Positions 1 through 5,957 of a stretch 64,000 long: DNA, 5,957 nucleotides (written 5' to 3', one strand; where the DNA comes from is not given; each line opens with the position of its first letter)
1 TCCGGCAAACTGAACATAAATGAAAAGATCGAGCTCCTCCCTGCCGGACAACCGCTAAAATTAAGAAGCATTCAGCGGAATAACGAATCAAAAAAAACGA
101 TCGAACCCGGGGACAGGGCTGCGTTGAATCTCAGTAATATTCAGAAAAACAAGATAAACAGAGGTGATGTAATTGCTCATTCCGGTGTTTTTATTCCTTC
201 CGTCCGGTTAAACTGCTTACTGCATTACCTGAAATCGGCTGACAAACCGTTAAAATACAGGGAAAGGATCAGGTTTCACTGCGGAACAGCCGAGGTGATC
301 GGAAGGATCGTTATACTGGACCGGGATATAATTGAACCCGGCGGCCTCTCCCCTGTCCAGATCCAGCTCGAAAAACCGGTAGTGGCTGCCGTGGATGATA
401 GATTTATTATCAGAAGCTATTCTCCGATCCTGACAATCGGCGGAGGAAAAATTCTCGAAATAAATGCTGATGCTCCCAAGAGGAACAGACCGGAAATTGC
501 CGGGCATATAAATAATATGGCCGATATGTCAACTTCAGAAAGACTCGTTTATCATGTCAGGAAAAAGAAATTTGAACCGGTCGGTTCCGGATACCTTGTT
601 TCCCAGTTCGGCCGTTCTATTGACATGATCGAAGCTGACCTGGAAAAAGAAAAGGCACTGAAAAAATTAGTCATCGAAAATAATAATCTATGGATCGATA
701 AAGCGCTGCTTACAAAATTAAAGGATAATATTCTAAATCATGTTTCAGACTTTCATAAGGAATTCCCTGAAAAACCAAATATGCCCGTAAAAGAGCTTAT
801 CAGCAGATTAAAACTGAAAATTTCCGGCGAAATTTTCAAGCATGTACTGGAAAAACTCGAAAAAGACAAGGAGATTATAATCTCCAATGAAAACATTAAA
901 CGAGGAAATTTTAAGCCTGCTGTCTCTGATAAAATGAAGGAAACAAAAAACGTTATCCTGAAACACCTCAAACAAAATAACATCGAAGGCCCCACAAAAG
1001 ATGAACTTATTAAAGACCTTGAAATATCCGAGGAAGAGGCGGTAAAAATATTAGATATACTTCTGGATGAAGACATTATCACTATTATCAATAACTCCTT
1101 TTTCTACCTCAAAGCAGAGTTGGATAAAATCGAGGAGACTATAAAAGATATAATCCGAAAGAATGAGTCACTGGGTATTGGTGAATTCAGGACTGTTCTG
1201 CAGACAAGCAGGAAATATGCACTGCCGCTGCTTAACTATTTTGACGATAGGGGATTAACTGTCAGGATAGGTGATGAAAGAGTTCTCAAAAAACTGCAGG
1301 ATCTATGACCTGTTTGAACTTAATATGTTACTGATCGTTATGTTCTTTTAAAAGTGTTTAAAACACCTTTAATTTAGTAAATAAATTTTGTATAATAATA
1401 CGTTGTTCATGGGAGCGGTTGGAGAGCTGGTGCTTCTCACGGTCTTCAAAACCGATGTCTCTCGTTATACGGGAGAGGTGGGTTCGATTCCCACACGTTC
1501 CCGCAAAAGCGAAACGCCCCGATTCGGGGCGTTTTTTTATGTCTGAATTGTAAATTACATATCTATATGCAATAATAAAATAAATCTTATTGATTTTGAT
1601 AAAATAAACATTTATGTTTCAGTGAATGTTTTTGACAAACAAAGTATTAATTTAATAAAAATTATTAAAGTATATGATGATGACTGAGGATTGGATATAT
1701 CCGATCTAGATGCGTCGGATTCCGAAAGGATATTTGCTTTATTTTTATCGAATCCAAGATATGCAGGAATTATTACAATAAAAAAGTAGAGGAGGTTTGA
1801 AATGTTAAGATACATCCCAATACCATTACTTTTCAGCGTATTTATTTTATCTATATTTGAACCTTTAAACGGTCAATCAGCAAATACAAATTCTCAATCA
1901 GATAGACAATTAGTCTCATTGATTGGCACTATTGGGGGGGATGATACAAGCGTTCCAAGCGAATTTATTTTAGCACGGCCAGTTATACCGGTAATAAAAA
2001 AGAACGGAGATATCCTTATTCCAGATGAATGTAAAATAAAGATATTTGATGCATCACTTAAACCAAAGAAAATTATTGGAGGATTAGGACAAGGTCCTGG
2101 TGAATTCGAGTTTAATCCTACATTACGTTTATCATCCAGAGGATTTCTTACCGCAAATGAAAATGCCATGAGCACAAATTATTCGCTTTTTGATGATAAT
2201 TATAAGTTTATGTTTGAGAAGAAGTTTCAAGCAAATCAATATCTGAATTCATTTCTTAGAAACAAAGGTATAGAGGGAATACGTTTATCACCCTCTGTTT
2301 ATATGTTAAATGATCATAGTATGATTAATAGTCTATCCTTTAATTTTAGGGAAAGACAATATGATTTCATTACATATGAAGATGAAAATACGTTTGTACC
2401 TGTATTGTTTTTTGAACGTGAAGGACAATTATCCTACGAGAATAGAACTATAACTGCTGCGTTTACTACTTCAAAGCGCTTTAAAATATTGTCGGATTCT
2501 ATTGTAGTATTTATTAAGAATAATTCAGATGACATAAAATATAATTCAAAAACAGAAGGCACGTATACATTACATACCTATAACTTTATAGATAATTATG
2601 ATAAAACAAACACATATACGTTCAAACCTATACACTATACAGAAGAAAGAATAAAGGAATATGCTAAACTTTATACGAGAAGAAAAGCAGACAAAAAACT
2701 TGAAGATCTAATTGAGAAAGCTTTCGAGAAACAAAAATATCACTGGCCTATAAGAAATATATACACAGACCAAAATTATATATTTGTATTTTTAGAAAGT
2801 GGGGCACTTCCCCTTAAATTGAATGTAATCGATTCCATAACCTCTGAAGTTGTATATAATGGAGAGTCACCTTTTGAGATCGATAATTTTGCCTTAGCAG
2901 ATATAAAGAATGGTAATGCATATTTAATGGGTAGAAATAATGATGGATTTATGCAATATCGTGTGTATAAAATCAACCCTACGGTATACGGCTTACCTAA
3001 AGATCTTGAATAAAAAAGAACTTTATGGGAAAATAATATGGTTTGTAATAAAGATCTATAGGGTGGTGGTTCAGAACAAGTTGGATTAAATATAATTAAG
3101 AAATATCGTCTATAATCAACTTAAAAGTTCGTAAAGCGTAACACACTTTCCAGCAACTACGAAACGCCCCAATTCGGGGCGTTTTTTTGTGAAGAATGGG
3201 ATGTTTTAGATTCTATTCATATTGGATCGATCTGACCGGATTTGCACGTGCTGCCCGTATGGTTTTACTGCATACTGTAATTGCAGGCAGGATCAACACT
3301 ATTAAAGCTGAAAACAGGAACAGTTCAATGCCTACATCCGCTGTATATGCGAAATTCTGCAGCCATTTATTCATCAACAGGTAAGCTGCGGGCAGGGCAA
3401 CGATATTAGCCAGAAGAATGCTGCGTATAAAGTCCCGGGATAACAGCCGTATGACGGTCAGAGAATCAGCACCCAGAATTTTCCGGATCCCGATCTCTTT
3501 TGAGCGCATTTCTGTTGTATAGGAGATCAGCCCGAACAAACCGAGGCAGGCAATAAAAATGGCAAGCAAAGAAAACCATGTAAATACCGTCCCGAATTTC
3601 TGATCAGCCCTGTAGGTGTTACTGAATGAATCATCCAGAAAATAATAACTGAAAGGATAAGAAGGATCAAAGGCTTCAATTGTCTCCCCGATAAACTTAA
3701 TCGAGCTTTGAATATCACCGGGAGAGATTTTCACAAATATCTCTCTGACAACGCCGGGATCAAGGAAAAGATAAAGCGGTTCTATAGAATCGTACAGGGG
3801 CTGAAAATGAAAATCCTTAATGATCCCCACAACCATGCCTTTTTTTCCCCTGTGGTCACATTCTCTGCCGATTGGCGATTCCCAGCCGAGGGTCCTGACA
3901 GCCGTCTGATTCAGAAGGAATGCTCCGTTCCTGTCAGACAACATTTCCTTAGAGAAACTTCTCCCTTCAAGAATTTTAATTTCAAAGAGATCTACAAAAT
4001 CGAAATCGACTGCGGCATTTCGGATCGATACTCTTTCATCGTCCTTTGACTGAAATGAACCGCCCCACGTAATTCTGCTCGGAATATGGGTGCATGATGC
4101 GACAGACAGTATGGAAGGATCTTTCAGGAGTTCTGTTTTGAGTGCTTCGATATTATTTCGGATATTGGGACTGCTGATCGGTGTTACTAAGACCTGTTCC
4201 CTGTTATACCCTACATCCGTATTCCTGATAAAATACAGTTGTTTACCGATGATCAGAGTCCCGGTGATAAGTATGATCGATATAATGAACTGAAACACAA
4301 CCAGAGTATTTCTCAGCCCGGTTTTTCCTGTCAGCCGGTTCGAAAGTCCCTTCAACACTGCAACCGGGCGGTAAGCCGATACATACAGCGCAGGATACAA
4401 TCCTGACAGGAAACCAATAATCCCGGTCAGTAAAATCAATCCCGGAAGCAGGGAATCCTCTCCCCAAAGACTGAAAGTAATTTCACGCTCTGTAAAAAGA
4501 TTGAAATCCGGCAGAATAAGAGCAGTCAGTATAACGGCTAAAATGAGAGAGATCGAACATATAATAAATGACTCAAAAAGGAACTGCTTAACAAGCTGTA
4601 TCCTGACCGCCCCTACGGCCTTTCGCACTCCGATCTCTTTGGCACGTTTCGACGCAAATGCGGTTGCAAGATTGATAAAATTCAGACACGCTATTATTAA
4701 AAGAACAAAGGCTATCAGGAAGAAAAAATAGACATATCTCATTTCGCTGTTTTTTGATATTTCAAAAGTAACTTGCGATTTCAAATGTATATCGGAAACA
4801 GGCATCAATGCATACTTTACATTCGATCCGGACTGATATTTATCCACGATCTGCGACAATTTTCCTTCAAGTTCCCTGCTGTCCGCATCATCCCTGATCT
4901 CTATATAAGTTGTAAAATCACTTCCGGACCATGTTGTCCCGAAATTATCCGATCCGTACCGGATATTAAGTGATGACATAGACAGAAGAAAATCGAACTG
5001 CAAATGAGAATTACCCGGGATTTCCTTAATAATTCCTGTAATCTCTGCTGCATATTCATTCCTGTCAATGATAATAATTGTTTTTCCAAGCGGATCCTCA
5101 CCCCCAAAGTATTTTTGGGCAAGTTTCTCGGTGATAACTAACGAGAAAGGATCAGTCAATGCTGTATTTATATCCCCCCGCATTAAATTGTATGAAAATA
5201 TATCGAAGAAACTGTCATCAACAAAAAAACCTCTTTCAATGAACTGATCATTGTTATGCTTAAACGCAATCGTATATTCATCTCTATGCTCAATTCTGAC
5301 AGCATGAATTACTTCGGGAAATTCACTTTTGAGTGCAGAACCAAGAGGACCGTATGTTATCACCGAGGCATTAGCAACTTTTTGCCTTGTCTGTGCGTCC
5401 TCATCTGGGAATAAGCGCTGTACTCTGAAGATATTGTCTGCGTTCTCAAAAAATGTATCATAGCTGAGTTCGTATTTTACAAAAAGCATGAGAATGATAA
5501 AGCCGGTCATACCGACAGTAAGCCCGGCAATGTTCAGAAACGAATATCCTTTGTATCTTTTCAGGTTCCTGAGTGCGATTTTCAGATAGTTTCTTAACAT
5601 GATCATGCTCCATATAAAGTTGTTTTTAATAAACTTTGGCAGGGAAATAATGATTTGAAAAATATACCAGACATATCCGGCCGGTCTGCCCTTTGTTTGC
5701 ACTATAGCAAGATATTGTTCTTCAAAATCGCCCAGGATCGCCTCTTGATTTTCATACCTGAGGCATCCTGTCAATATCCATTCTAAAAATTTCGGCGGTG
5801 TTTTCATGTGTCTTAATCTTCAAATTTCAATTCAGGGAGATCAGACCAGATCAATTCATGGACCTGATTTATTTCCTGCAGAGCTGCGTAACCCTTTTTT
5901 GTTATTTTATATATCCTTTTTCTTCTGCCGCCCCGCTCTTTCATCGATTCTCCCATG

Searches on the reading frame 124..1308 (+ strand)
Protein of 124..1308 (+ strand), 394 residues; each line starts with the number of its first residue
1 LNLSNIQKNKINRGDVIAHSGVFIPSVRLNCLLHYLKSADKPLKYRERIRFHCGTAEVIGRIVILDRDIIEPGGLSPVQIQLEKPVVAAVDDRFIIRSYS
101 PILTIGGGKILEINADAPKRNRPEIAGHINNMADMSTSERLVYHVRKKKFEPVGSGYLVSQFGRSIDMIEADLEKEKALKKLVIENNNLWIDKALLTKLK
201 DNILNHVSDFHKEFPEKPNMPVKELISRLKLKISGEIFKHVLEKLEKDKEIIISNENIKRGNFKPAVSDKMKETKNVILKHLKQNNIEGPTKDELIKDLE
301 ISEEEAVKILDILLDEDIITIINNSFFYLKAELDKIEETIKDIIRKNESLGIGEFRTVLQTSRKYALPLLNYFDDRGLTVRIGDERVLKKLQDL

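Call 69: search_protein_families(library=pfam, proteins=[window:124-1308:+], max_evalue=0.00001)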
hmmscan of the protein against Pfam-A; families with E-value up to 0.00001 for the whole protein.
window:124-1308:+ (394 aa): 3 families
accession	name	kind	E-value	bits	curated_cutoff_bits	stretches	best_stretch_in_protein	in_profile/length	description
PF09107.17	SelB-wing_3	-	9.1e-18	64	23.2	1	343-388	2-47/47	Elongation factor SelB, winged helix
PF25461.1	Beta-barrel_SelB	-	2.2e-14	54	27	1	38-115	9-78/80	Selenocysteine-specific elongation factor, beta-barrel domain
PF09106.17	SelB-wing_2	-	4.3e-10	40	22.3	1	205-256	2-53/57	Elongation factor SelB, winged helix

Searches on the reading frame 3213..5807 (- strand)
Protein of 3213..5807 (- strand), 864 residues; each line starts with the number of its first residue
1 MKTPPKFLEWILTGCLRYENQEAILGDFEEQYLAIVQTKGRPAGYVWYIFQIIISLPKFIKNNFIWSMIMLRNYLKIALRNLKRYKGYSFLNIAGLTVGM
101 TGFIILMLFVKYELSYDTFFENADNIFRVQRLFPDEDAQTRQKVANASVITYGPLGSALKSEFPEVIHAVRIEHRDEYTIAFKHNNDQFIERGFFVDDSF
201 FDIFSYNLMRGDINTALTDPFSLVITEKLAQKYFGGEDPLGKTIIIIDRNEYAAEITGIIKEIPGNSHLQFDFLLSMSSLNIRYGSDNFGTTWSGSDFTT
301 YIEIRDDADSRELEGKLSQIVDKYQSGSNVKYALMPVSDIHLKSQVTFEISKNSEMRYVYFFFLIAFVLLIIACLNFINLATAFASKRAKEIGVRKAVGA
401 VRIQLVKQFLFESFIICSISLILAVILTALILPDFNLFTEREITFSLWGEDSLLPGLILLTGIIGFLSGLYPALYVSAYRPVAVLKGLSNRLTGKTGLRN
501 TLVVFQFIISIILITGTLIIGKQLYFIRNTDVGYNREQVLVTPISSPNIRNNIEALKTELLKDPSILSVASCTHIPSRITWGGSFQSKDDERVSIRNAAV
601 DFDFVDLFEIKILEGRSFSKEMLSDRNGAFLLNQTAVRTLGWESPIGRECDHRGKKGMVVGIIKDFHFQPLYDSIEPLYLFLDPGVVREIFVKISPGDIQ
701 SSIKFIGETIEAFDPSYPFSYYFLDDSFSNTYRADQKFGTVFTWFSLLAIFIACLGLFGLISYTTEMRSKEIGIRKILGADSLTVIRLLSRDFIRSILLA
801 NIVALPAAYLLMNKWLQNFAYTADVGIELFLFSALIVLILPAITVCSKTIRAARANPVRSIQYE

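Call 69: search_protein_families(library=pfam, proteins=[window:3213-5807:-], max_evalue=0.00001)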
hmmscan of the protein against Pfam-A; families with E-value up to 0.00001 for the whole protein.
window:3213-5807:- (864 aa): 2 families
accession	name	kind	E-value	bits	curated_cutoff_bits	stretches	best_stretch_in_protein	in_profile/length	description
PF12704.14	MacB_PCD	-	8.8e-31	108.2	27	2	89-319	1-206/207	MacB-like periplasmic core domain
PF02687.27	FtsX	-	2.9e-19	69.7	25.5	2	364-477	2-116/120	FtsX-like permease C-terminal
